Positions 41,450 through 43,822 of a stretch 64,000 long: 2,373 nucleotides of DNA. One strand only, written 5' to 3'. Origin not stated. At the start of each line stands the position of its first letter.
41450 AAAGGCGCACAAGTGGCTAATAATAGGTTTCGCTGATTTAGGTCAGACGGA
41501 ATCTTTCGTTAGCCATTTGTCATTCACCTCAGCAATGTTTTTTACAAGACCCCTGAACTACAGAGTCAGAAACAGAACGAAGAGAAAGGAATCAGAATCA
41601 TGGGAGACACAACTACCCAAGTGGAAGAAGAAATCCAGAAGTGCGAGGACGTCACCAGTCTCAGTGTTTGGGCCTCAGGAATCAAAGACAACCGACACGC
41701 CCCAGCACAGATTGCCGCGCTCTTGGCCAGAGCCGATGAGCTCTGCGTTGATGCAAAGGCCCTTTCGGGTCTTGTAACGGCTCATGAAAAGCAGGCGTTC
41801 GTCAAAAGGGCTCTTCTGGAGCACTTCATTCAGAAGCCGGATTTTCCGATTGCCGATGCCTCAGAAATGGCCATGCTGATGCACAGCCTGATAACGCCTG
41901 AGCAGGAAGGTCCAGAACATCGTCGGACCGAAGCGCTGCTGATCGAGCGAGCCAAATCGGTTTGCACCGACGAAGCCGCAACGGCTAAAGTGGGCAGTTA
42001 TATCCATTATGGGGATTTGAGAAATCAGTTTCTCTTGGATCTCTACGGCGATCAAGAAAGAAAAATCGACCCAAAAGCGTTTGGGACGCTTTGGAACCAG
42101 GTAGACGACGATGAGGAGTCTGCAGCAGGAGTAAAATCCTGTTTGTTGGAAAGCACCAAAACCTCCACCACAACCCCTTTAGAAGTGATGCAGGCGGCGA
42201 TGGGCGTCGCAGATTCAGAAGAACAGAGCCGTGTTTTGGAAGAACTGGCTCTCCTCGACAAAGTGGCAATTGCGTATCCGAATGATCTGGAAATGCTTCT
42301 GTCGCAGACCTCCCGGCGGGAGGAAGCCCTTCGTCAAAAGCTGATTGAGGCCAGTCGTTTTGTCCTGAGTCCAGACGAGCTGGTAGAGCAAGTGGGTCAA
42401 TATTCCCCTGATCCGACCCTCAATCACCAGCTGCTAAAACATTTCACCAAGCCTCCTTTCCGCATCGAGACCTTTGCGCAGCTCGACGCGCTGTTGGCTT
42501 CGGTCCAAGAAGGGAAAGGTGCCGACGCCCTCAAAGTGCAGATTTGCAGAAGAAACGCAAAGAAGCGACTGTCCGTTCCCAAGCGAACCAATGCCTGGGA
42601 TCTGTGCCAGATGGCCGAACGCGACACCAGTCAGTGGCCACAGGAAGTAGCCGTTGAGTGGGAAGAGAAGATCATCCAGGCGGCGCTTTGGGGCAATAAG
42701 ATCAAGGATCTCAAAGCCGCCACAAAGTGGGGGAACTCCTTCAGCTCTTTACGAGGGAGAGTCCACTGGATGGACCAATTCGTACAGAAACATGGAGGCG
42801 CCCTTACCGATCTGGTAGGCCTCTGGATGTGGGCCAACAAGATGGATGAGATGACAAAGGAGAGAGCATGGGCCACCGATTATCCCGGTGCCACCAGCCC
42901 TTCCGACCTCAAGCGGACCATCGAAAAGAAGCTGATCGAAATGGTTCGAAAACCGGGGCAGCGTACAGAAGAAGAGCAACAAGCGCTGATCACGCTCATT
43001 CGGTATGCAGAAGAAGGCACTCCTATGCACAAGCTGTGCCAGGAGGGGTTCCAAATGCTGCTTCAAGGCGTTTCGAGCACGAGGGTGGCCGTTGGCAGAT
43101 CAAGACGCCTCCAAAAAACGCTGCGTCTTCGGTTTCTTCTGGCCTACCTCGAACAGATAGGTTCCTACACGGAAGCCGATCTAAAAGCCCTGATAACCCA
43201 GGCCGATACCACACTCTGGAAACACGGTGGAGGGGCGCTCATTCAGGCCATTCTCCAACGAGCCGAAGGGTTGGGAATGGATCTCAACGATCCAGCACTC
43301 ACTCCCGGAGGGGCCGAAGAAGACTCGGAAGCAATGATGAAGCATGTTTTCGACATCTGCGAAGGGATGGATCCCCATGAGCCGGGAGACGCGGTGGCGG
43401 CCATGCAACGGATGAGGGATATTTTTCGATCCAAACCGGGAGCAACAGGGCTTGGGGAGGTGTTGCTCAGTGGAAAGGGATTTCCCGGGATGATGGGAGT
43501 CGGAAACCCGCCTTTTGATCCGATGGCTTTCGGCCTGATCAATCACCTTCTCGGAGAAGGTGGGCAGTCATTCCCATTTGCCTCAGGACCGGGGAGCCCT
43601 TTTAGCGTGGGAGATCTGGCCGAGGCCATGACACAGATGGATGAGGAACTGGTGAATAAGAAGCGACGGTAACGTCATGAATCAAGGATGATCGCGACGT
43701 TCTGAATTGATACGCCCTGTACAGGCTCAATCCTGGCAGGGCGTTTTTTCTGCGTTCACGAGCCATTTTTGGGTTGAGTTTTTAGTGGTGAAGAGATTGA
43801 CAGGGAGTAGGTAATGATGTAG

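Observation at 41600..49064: Island of unrecognisable proteins: three paralogues sharing repeat modules, plus a lipoprotein, each in its own transcription unit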

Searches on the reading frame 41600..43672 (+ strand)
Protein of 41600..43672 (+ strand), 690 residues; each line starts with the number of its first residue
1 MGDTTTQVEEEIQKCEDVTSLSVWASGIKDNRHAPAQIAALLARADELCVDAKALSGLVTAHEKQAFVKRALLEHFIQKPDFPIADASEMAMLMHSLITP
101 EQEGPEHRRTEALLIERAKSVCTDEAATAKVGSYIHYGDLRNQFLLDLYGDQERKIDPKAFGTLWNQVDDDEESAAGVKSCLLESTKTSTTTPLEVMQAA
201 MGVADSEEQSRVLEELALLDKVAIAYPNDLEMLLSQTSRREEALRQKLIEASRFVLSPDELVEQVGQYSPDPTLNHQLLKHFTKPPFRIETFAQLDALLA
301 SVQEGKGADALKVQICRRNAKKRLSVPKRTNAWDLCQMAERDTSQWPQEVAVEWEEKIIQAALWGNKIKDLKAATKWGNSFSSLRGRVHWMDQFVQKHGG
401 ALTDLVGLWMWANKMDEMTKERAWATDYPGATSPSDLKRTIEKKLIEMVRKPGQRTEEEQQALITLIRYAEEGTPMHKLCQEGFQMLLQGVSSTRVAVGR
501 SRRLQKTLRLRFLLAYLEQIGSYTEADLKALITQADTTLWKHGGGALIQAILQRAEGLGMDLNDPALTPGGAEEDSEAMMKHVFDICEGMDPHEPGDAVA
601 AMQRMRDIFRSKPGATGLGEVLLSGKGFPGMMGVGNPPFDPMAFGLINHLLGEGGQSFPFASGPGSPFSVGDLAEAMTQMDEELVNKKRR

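Call 3: search_protein_families(library=pfam, proteins=[window:41600-43672:+], max_evalue=1)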
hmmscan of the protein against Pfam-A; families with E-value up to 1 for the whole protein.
window:41600-43672:+ (690 aa): 0 families

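Call 4: search_protein_families(library=ncbifam, proteins=[window:41600-43672:+], max_evalue=1)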
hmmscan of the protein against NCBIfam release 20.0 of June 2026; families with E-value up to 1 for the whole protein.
window:41600-43672:+ (690 aa): 0 families

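Call 8: find_homologous_proteins(query=window:41600-43672:+, max_evalue=0.001)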
Query window:41600-43672:+ (690 aa): 1 proteins with E <= 0.001 among 8000 candidates.
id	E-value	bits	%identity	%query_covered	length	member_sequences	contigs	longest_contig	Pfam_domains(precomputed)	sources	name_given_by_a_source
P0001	0.0e+0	1562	100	100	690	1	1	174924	-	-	-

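Call 9: search_protein_families(library=padloc, proteins=[window:41600-43672:+], max_evalue=1)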
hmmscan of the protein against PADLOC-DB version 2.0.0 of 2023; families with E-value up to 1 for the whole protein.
window:41600-43672:+ (690 aa): 0 families

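Call 10: search_solved_structures(query=window:41600-43672:+, max_evalue=1)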
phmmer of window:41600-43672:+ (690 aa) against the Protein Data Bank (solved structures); distinct sequences matched with E-value up to 1: 0.

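Call 15: find_encoding_contigs(protein=window:41600-43672:+, flank=10000, max_places=6)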
Protein window:41600-43672:+ (690 aa): 3 contigs read that carry it; 1 place shown.
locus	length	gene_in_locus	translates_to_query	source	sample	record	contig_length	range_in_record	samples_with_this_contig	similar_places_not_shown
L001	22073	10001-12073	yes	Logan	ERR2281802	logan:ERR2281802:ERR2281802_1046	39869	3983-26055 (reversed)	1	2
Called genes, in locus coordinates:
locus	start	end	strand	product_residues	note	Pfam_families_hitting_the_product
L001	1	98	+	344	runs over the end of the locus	PF01761:DHQ_synthase, PF24621:DHQS_C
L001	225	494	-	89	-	PF05016:ParE_toxin (weak)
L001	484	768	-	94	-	-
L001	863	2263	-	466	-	PF01136:Peptidase_U32, PF16325:Peptidase_U32_C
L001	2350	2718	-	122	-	-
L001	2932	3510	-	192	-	PF07638:Sigma70_ECF, PF04542:Sigma70_r2, PF08281:Sigma70_r4_2, PF04545:Sigma70_r4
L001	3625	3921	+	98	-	-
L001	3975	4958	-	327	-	PF01368:DHH, PF02272:DHHA1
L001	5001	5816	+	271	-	PF00809:Pterin_bind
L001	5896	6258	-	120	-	-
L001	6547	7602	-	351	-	PF00793:DAHP_synth_1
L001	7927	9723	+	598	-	PF01336:tRNA_anti-codon, PF00152:tRNA-synt_2, PF02938:GAD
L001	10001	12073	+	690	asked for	-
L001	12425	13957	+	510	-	-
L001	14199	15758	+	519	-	-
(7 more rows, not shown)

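Call 29: predict_structure(alignment_id=A1)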
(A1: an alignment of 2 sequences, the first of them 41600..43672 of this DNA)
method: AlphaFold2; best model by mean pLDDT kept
length: 690 residues; sequences in the alignment: 2
mean_pLDDT: 59.9   pTM: 0.35
mean pLDDT of the five models: 59.9, 53.8, 51.7, 51.1, 43.2
residues with pLDDT >= 90: 10; 70-90: 251; 50-70: 188; < 50: 241
segments of 3 or more residues with pLDDT < 50: 1-3, 188-257, 421-429, 488-508, 519-521, 535-546, 567-584, 586-588, 591-690
pLDDT, mean of each block of 10 residues (from residue 1): 60 87 84 85 90 85 74 88 86 74 73 88 83 84 81 59 66 63 57 43 38 39 31 37 41 45 55 69 61 75 76 73 65 76 75 81 78 69 75 76 78 66 42 72 76 62 65 61 52 33 44 51 56 49 47 60 50 40 48 41 43 33 29 27 33 28 30 37 38
secondary structure, 60 per line:
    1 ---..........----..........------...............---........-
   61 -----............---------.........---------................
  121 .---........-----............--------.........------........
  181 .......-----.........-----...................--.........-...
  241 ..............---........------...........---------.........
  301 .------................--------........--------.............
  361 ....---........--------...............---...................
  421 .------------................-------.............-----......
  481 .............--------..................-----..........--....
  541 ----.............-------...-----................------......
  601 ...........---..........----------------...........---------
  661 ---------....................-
elements in order (helices of 4 or more, strands of 3 or more residues): H4-13 H18-27 H34-48 H52-59 H66-77 H87-95 H105-121 H125-132 H138-149 H158-166 H173-187 H193-201 H207-225 H228-236 H238-254 H258-265 H272-282 H292-301 H308-323 H332-339 H348-364 H368-375 H384-398 H402-421 H434-449 H457-469 H475-493 H502-519 H525-534 H537-540 H545-557 H573-588 H595-611 H615-624 H641-651 H670-689
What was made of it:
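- The full-length model is all helical and its tail has low confidence (call 29).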

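Call 32: fold_search(model_id=the predicted structure, library=pdb)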
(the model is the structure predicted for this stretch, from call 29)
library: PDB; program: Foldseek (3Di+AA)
matches with E <= 10: 997; with E <= 0.001: 4
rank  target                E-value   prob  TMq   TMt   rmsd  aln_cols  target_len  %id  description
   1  9hvq_Q                3.4e-04  0.97  0.13  0.11  28.3       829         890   12  Structure of the transcribing Pol II-DSIF-PAF-SPT6-RECQL5 complex (released 2025-07-16)
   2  9g8r_B                3.6e-04  1.00  0.22  0.16  27.4       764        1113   12  human SKI7-SKI238 complex in the open state (released 2024-10-16)
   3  9rtt_Q                3.6e-04  0.96  0.12  0.10  28.9       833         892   12  Activated Elongation Complex with IWS1 and ELOF1 (released 2025-09-03)
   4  9g8o_B                3.8e-04  1.00  0.16  0.14  29.1       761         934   13  human 40S ribosome bound by a SKI238-exosome complex (released 2024-10-16)
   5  7pua_F3               2.4e-03  0.99  0.16  0.13  23.6       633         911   11  Middle assembly intermediate of the Trypanosoma brucei mitoribosomal small subunit (released 2022-03-02)
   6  7sx3_E                2.6e-03  0.93  0.15  0.09  24.4       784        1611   12  Human NALCN-FAM155A-UNC79-UNC80 channelosome with CaM bound, conformation 1/2 (released 2021-12-29)
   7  7qdr_B                3.1e-03  1.00  0.24  0.16  27.1       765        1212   11  Apo human SKI complex in the closed state (released 2022-02-02)
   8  7qdz_B                4.0e-03  1.00  0.23  0.16  27.3       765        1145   12  80S-bound human SKI complex in the closed state (released 2022-02-09)
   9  8cwy_A                4.0e-03  0.89  0.11  0.15  25.5       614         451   10  Accurate computational design of genetically encoded 3D protein crystals (released 2023-11-01)
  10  7qds_B                4.4e-03  1.00  0.24  0.18  27.3       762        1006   11  Apo human SKI complex in the open state (released 2022-02-02)
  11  9g33_UT               4.6e-03  0.97  0.18  0.08  27.4       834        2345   11  Stalled 90S - Utp23-Krr1-deltaC3 (released 2025-06-18)
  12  6igx_B                4.8e-03  0.93  0.15  0.14  23.4       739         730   13  Crystal structure of human CAP-G in complex with CAP-H (released 2019-03-13)
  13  6af0_A                5.6e-03  0.91  0.15  0.13  27.7       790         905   12  Structure of Ctr9, Paf1 and Cdc73 ternary complex from Myceliophthora thermophila (released 2018-09-19)
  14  8fn4_4                7.1e-03  0.98  0.21  0.20  25.6       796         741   11  Cryo-EM structure of RNase-treated RESC-A in trypanosomal RNA editing (released 2023-07-19)
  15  9n6z_SP               7.1e-03  0.96  0.18  0.08  27.5       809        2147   13  SSU processome maturation and disassembly, State D (released 2025-11-05)
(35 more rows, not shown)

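Call 37: search_protein_representatives(alignment_id=A1)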
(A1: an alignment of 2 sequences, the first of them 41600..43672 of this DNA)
Query: 2 sequences, 697 profile positions. Proteins with E-value up to 0.001 (for the whole library): 3; up to 1e-10: 2; up to 1e-30: 2. The best 3 are listed.
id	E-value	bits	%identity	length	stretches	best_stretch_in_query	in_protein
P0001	0.0e+00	1422.0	-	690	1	1-697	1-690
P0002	4.1e-287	970.6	-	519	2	250-581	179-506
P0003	9.5e-05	37.3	-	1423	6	192-239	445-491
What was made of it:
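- The exhaustive profile search picked up no repeat proteins (call 37).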

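Call 38: find_related_loci(query=A1, collection=genome_contigs, flank=10000)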
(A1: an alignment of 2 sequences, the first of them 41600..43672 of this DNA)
Query A1 (690 aa) in genome_contigs; peptide patterns used: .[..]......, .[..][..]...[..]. (x = any residue, [..] = any of these).
187 stretches matched a pattern, but none encodes a relative of the query by tblastn (E <= 1e-3).

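Call 54: find_related_loci(query=A1, collection=metagenome_contigs, flank=10000)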
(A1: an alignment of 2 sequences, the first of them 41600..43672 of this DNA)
Query A1 (690 aa) in metagenome_contigs; peptide patterns used: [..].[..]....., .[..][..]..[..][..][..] (x = any residue, [..] = any of these).
600 stretches matched a pattern, but none encodes a relative of the query by tblastn (E <= 1e-3).

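Call 55: find_related_loci(query=A1, collection=viral_contigs, flank=10000)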
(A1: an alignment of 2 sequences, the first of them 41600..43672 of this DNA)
Query A1 (690 aa) in viral_contigs; peptide patterns used: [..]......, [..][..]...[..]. (x = any residue, [..] = any of these).
108 stretches matched a pattern, but none encodes a relative of the query by tblastn (E <= 1e-3).
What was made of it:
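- On Prophage / integrative element: No IMG/VR relatives (call 55).
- Tried and rejected: GTDB genomes, JGI metagenomes and IMG/VR gave none (calls 38, 54, 55).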

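Call 62: search_protein_families(library=phrogs, proteins=[window:41600-43672:+], max_evalue=1)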
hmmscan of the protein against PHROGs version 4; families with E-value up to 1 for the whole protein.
window:41600-43672:+ (690 aa): 0 families

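Call 65: search_solved_structures(query=A1, max_evalue=5)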
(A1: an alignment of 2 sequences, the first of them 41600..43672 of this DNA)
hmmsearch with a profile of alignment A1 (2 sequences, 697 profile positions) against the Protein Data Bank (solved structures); distinct sequences matched with E-value up to 5: 0.
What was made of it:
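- On TPR / Sel1 / PPR / HEAT repeat families: PDB sequence and profile searches give none (calls 10, 65).
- No enzyme or defence family: calls 3, 4, 9, 10, 62, 65. No PDB sequence or profile match (calls 10, 65).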

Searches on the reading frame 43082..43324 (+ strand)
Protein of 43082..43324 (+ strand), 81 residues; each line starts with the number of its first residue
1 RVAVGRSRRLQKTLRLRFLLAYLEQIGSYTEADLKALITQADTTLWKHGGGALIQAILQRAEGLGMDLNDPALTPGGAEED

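Call 66: find_homologous_proteins(query=A4, max_evalue=10)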
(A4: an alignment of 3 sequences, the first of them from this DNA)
Query A4 (3 sequences): 22 candidates shared short words with the query, none scored E <= 10.
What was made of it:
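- Tried and rejected: With the three-sequence C-module alignment there were no hits; only 22 candidates were even scored, so this null result is weak (call 66).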
